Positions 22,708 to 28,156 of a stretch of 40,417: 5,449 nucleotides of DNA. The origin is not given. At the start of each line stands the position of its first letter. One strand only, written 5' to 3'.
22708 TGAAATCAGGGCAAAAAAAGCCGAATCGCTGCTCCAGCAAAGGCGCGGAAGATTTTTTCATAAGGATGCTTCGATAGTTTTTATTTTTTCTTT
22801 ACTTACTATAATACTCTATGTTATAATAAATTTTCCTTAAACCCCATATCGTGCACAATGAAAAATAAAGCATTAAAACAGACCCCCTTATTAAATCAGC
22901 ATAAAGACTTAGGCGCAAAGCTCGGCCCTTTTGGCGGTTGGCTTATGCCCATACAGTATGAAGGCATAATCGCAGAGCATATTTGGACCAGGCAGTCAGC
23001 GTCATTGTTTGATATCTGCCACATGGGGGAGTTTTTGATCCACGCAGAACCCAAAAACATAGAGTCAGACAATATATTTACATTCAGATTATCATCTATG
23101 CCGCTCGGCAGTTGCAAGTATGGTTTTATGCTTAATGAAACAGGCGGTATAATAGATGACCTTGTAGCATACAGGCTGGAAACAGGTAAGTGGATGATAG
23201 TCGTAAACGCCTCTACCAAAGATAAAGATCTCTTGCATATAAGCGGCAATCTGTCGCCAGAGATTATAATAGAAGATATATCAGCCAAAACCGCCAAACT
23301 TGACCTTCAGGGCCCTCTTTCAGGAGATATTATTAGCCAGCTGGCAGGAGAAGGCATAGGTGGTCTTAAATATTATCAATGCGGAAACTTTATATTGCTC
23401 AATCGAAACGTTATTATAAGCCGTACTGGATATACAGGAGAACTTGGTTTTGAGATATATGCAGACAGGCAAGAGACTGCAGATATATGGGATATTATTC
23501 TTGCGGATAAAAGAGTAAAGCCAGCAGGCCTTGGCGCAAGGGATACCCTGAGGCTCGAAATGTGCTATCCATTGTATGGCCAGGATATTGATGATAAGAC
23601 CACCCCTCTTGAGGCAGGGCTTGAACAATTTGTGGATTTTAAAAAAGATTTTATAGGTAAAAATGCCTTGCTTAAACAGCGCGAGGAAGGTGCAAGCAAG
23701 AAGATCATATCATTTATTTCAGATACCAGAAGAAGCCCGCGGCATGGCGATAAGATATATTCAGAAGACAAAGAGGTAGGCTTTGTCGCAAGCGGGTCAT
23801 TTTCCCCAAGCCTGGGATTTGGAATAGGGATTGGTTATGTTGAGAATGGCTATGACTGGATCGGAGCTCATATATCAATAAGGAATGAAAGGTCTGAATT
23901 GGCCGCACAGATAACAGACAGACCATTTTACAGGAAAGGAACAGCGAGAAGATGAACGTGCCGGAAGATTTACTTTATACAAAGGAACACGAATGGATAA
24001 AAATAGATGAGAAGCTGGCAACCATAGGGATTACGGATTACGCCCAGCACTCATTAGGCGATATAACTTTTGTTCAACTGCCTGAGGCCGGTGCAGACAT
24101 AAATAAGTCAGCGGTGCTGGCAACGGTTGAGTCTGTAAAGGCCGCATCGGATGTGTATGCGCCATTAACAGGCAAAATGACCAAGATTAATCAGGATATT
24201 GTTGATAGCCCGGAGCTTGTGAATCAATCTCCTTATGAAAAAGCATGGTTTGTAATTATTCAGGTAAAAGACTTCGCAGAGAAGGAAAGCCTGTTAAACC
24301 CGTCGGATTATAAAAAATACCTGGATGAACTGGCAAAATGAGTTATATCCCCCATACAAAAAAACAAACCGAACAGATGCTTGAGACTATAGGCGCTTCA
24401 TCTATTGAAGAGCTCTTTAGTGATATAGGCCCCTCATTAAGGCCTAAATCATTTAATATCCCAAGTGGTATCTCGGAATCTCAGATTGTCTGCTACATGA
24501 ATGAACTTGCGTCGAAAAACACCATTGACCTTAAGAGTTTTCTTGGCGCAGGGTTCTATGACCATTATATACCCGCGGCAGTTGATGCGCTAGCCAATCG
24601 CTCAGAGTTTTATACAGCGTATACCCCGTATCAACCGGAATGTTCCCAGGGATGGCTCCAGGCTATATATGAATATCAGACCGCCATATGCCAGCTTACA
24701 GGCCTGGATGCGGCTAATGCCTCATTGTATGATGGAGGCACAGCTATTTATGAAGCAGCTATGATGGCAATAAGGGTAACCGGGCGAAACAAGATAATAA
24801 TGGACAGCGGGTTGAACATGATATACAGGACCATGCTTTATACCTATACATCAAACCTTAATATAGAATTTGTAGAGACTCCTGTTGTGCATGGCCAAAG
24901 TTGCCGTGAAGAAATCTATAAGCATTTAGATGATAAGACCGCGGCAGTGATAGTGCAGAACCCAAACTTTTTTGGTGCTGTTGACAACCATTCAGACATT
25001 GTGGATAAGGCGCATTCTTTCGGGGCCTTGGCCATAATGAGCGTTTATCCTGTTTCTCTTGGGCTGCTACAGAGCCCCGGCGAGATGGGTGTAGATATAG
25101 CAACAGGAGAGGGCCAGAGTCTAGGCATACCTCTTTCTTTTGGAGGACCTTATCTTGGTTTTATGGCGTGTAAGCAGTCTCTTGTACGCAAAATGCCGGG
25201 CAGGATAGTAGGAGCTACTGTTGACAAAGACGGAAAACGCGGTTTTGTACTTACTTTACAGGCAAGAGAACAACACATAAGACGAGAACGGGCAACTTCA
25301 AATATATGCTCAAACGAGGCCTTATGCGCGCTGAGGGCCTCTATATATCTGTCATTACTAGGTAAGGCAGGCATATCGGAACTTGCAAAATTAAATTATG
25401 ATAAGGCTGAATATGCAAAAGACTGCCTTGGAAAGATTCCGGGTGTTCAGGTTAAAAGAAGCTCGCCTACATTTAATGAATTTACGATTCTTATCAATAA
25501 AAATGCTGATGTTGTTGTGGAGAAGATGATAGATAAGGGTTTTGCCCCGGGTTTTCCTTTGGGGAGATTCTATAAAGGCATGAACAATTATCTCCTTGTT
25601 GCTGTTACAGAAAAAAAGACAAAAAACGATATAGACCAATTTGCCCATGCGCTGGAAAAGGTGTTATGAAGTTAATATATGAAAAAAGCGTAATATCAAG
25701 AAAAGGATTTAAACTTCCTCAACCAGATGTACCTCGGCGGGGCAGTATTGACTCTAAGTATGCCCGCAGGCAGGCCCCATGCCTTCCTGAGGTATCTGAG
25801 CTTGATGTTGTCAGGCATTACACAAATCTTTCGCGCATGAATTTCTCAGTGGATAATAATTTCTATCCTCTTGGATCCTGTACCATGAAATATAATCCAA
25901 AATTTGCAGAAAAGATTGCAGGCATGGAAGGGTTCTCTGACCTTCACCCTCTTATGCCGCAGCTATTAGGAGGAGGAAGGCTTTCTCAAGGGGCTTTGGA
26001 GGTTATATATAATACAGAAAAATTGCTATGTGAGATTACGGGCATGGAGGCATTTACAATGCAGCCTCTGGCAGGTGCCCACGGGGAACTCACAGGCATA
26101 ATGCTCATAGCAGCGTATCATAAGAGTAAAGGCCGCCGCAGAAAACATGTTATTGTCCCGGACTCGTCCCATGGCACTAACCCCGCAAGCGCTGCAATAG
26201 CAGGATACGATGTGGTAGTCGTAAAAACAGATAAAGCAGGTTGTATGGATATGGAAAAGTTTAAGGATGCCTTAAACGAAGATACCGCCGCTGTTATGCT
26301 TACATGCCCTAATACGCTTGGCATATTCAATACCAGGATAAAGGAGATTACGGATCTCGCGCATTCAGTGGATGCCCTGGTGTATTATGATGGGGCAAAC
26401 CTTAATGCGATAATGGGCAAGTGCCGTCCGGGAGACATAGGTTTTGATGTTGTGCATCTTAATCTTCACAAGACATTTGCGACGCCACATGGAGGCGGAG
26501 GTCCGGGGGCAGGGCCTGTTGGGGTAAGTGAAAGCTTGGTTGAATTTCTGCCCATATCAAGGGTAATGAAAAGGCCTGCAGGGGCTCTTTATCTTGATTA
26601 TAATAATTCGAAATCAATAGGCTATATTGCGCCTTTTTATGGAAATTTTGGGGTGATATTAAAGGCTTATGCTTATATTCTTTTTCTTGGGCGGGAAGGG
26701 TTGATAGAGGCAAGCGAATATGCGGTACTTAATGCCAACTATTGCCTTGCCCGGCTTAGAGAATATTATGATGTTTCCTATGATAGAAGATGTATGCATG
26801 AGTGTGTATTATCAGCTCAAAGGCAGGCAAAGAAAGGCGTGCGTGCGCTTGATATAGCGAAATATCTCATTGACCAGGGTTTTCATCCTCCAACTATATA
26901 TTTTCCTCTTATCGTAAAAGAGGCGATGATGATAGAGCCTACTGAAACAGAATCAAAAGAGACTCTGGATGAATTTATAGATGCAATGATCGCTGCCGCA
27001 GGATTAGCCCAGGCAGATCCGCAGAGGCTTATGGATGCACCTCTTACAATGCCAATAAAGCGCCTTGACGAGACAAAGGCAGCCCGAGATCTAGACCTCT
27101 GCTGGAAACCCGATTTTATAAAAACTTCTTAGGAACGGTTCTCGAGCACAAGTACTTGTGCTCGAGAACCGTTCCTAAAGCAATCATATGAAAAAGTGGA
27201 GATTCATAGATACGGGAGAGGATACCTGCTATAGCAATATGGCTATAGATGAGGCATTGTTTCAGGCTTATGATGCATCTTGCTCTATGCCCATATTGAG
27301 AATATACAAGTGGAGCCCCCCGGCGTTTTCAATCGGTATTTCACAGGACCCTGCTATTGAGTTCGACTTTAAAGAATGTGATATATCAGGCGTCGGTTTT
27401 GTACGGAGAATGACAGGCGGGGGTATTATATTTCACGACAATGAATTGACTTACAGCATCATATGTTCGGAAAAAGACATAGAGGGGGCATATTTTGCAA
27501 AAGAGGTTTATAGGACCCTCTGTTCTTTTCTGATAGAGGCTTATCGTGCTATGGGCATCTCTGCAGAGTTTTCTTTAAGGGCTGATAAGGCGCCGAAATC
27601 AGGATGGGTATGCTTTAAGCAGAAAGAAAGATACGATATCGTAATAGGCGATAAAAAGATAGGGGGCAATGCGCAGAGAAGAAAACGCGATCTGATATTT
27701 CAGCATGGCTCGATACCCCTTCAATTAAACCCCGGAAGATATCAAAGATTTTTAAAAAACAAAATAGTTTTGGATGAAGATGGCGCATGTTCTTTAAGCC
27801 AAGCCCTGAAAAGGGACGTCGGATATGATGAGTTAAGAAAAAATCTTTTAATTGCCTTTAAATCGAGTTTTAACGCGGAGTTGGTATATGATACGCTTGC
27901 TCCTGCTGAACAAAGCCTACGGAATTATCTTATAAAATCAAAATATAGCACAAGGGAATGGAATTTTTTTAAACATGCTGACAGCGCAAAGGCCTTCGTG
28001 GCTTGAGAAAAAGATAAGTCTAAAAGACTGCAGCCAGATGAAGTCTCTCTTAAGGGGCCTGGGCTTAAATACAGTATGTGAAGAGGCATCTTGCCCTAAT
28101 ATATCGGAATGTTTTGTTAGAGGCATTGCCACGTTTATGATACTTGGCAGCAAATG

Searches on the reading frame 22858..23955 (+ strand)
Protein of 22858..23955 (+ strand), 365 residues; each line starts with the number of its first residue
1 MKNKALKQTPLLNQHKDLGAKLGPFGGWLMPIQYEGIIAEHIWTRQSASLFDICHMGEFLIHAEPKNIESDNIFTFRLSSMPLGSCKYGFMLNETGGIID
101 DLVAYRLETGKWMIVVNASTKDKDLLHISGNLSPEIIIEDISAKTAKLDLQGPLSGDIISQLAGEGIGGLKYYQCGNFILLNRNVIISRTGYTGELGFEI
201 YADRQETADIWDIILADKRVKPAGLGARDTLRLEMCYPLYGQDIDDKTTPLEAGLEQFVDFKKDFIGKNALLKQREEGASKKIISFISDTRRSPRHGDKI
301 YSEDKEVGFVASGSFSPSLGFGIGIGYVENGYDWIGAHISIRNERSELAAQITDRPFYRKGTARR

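Call 70: search_protein_families(library=pfam, proteins=[window:22858-23955:+], max_evalue=0.00001)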
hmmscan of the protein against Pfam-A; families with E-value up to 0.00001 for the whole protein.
window:22858-23955:+ (365 aa): 2 families
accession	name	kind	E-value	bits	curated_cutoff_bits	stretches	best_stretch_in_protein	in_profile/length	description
PF01571.26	GCV_T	-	9.7e-78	261.4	25.6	1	12-257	2-254/255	Aminomethyltransferase folate-binding domain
PF08669.17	GCV_T_C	-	4.9e-16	58.8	25.9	1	281-358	1-79/80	Glycine cleavage T-protein C-terminal barrel domain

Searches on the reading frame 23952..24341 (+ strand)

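Call 70: search_protein_families(library=pfam, proteins=[window:23952-24341:+], max_evalue=0.00001)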
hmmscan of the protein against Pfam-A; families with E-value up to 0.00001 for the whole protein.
window:23952-24341:+ (129 aa): 1 family
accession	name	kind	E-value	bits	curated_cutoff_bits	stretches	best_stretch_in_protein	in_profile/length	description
PF01597.25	GCV_H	-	1.1e-42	145.2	22.2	1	7-126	1-121/122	Glycine cleavage H-protein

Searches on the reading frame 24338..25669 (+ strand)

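Call 70: search_protein_families(library=pfam, proteins=[window:24338-25669:+], max_evalue=0.00001)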
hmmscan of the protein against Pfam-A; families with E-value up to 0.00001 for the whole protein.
window:24338-25669:+ (443 aa): 1 family
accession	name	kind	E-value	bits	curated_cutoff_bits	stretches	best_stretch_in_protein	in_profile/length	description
PF02347.22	GDC-P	-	6.7e-130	434.2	26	1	2-437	2-427/429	Glycine cleavage system P-protein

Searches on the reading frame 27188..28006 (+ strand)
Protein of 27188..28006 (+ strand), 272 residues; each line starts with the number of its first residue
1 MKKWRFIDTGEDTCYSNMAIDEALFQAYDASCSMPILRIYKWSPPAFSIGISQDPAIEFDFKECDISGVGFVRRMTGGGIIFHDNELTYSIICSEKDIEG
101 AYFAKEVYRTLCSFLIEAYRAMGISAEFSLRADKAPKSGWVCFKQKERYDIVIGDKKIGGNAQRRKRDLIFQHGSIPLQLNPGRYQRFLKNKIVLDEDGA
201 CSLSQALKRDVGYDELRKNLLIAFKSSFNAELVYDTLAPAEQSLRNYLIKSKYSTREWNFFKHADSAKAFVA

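Call 70: search_protein_families(library=pfam, proteins=[window:27188-28006:+], max_evalue=0.00001)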
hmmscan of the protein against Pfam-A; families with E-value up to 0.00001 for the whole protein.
window:27188-28006:+ (272 aa): 2 families
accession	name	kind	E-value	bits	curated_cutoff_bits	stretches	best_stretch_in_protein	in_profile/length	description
PF21948.1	LplA-B_cat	-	1e-38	133.7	27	1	15-224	3-199/200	Lipoyl protein ligase A/B catalytic domain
PF03099.24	BPL_LplA_LipB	-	1e-11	45.3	21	1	61-181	18-133/133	Biotin/lipoate A/B protein ligase family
